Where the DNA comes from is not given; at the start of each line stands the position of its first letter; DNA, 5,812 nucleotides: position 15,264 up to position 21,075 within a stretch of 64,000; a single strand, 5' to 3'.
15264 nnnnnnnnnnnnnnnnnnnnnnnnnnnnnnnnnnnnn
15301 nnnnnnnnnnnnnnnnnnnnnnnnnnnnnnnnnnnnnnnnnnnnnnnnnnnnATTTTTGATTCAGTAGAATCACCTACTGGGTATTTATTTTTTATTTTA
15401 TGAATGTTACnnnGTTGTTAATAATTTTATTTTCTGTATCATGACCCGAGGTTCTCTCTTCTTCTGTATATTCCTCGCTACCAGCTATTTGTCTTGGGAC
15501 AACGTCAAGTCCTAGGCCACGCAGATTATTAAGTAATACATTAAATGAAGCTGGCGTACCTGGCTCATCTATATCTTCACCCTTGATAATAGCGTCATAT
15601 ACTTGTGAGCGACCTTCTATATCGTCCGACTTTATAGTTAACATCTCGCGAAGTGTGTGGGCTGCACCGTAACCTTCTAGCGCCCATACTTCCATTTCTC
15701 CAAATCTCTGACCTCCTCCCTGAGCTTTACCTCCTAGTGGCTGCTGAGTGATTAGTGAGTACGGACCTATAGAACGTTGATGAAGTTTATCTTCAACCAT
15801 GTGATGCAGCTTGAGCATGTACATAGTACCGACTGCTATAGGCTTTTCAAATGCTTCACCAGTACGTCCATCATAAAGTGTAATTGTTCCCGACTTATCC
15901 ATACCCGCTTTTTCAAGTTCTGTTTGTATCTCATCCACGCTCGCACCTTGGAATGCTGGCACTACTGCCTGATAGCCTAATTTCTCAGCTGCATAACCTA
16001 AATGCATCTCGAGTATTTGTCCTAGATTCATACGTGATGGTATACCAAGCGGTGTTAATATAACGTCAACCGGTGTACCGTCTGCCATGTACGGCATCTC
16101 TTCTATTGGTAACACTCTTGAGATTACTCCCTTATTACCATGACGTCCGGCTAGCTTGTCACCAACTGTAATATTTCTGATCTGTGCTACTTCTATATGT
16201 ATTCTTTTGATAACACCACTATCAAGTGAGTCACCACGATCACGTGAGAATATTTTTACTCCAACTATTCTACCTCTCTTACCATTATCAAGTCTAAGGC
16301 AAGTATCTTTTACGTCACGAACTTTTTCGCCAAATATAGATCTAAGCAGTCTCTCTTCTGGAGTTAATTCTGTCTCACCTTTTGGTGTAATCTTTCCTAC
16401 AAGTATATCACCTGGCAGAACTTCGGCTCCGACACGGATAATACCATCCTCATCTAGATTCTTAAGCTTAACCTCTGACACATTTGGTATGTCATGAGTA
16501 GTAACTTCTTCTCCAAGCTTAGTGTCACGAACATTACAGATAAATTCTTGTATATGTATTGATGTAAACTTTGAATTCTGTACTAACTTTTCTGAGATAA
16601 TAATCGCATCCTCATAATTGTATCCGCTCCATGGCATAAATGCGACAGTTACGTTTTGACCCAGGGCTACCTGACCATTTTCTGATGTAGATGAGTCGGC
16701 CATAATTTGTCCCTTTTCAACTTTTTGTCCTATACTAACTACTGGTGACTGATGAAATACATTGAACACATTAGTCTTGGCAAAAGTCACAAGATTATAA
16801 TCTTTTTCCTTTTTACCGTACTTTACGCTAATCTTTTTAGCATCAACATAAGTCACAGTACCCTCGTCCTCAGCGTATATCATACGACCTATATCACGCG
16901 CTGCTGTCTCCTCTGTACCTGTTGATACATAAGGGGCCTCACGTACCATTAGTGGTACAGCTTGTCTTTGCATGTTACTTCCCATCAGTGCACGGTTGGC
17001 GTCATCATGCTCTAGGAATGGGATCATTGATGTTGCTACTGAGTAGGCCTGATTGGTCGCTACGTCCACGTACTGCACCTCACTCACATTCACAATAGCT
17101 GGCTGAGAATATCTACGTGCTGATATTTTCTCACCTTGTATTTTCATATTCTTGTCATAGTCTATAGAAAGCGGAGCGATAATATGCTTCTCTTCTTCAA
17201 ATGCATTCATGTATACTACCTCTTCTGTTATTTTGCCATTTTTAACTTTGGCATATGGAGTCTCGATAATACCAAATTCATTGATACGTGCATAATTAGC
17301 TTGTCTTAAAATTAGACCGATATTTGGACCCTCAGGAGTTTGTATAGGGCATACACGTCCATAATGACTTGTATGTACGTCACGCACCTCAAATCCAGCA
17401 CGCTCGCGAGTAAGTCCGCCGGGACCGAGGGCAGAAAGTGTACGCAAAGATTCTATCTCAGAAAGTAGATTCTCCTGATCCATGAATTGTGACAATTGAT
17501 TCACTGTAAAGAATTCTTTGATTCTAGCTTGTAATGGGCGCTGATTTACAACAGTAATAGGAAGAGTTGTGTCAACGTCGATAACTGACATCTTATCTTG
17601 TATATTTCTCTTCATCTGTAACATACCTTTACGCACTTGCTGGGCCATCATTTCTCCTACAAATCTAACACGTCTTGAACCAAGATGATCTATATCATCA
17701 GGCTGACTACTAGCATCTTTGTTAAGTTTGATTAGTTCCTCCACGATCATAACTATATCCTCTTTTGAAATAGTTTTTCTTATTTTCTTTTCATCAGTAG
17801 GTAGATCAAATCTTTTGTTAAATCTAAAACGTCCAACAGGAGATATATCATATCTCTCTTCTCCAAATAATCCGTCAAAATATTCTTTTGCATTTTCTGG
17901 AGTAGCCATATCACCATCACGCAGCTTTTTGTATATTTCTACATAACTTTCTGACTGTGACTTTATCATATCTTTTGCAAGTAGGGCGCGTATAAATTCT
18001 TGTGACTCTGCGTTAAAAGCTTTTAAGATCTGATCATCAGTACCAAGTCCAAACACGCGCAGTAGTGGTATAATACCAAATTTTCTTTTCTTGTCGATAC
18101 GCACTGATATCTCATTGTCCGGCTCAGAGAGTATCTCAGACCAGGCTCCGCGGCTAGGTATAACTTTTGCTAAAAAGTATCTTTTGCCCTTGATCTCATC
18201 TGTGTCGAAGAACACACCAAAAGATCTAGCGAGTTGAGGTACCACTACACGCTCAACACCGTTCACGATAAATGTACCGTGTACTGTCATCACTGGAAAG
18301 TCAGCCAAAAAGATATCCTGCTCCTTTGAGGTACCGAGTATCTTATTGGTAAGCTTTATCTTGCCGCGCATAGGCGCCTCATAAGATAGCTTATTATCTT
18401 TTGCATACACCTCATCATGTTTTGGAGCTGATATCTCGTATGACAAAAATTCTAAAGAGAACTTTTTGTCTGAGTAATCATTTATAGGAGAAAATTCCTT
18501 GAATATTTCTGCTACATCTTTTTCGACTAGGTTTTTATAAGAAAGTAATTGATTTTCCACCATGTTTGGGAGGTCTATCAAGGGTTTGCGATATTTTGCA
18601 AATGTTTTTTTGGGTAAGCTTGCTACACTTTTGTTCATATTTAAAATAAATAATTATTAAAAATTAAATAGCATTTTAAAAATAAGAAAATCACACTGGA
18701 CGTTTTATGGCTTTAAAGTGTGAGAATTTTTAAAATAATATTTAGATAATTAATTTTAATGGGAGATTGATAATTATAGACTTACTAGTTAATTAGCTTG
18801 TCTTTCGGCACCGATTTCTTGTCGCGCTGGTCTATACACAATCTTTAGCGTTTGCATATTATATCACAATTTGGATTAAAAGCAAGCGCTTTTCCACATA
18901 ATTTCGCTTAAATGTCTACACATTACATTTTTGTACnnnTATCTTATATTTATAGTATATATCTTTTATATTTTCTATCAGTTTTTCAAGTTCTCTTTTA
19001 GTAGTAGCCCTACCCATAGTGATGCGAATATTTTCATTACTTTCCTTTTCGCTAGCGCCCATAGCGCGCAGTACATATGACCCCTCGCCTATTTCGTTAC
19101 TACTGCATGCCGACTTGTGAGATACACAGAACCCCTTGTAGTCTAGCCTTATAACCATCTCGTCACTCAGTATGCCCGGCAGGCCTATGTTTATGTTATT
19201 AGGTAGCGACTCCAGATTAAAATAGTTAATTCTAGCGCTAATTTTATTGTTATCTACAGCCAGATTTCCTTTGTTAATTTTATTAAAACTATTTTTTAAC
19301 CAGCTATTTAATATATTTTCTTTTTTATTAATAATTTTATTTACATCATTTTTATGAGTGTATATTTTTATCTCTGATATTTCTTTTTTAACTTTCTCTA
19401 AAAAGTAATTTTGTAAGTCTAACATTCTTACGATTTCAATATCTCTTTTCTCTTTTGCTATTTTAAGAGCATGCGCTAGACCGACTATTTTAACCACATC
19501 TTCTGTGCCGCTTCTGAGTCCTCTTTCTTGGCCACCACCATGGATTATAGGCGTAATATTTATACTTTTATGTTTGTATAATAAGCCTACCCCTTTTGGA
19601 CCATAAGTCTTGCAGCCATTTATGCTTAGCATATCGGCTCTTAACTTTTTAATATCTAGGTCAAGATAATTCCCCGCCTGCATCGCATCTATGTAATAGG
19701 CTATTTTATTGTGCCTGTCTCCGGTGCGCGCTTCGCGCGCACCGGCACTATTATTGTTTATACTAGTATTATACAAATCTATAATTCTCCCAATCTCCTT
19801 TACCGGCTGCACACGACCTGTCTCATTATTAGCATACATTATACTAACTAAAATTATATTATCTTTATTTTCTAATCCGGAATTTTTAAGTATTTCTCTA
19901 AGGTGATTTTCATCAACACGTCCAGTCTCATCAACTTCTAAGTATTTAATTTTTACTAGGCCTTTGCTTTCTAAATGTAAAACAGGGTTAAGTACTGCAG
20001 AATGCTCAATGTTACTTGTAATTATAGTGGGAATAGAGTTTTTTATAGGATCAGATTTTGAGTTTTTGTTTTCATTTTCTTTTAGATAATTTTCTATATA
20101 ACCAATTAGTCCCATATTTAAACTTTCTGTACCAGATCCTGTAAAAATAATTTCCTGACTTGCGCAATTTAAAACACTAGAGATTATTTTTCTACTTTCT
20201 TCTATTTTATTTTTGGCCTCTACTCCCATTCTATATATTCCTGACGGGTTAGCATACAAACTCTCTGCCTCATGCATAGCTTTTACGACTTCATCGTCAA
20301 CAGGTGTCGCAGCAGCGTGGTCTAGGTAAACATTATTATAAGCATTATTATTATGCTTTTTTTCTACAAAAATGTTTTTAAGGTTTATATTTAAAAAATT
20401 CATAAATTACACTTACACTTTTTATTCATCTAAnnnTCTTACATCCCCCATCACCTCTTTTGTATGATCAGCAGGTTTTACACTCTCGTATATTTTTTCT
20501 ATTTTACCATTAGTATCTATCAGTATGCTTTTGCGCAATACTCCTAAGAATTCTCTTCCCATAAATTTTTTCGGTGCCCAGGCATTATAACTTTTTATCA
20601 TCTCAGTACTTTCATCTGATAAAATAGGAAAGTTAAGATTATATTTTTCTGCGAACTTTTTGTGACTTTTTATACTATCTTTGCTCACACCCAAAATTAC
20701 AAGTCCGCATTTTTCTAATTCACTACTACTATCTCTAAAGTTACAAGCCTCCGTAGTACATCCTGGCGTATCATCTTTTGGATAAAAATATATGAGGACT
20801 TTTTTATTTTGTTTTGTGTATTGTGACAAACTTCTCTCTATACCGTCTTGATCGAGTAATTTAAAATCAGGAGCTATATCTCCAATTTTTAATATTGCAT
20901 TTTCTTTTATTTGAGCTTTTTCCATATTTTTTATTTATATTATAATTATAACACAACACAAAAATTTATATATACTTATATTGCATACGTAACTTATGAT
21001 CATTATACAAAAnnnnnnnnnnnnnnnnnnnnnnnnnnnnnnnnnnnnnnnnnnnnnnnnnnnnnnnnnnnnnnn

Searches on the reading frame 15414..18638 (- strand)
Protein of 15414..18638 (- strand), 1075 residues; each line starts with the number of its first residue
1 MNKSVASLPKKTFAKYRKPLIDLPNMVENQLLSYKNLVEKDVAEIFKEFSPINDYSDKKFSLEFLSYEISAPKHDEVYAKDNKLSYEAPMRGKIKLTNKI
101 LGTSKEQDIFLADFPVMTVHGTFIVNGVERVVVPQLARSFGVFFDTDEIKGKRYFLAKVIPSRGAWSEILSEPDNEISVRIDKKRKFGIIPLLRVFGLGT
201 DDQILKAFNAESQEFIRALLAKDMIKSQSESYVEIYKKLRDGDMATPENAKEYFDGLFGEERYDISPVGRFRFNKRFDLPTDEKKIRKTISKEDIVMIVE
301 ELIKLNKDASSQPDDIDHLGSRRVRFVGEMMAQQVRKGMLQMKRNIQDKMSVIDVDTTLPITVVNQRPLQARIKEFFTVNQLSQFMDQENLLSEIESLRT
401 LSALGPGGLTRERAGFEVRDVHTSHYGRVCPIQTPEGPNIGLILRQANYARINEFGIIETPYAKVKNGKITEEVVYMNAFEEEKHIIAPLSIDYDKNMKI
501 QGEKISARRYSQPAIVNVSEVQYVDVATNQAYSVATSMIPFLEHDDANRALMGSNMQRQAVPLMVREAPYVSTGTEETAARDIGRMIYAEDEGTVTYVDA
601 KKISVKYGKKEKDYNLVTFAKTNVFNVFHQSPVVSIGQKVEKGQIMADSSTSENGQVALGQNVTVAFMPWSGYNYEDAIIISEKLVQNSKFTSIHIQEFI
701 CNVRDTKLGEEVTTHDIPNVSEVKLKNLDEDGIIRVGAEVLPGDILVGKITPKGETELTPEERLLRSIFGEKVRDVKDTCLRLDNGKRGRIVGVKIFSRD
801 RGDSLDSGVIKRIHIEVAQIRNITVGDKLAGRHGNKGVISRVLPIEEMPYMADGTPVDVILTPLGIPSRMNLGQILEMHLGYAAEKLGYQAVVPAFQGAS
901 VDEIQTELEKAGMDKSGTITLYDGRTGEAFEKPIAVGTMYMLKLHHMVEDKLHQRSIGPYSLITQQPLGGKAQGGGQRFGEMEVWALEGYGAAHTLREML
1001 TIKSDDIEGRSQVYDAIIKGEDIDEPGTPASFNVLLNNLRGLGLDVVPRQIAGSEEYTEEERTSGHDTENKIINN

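Call 60: search_protein_families(library=pfam, proteins=[window:15414-18638:-], max_evalue=0.001)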
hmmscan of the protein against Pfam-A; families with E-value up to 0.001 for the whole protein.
window:15414-18638:- (1075 aa): 6 families
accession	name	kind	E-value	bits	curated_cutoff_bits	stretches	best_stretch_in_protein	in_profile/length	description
PF00562.33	RNA_pol_Rpb2_6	-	4.4e-126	421.4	23.4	1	589-973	2-373/373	RNA polymerase Rpb2, domain 6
PF04560.25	RNA_pol_Rpb2_7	-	3.2e-24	85.6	32.1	1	975-1046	1-82/87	RNA polymerase Rpb2, domain 7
PF04565.21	RNA_pol_Rpb2_3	-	3.4e-23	82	21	1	384-452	1-68/68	RNA polymerase Rpb2, domain 3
PF04561.19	RNA_pol_Rpb2_2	-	2.3e-18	67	21.7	1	155-325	20-190/190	RNA polymerase Rpb2, domain 2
PF10385.14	RNA_pol_Rpb2_45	-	2.7e-17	63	28.2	1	462-527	1-66/66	RNA polymerase beta subunit external 1 domain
PF04563.20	RNA_pol_Rpb2_1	-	2e-14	54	28.2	1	26-359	2-191/203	RNA polymerase beta subunit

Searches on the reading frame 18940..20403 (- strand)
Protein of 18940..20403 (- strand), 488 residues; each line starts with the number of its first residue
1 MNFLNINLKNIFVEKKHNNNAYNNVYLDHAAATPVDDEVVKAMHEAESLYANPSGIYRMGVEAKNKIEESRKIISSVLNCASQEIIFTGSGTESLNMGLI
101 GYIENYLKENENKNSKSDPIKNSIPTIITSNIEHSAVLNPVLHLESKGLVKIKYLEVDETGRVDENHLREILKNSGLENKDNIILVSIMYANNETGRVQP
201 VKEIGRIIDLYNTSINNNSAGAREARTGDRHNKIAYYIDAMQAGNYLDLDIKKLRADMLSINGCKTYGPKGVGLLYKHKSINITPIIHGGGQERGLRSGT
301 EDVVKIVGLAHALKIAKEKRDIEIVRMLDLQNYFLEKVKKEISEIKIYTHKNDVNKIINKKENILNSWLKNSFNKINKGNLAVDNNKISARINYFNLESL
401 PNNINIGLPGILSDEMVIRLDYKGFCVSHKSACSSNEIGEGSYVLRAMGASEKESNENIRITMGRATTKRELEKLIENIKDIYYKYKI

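Call 58: search_protein_families(library=pfam, proteins=[window:18940-20403:-], max_evalue=0.001)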
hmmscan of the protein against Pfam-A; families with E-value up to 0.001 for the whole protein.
window:18940-20403:- (488 aa): 1 family
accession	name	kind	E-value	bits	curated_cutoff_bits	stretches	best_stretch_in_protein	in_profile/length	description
PF00266.25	Aminotran_5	-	3.6e-43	148.4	21.5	2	25-209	1-166/371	Aminotransferase class-V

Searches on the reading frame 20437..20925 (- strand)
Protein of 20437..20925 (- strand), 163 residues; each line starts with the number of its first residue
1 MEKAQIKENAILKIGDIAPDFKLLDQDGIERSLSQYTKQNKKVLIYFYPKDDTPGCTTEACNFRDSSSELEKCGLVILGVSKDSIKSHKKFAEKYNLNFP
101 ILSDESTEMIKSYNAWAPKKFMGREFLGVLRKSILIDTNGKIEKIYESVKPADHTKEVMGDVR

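Call 58: search_protein_families(library=pfam, proteins=[window:20437-20925:-], max_evalue=0.001)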
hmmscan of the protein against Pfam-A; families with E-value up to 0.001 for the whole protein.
window:20437-20925:- (163 aa): 2 families
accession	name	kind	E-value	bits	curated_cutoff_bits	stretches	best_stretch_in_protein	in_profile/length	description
PF00578.27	AhpC-TSA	-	2.1e-38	131.5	26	1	14-144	1-123/124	AhpC/TSA family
PF08534.16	Redoxin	-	4.6e-21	75.6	26.6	1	14-153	2-139/148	Redoxin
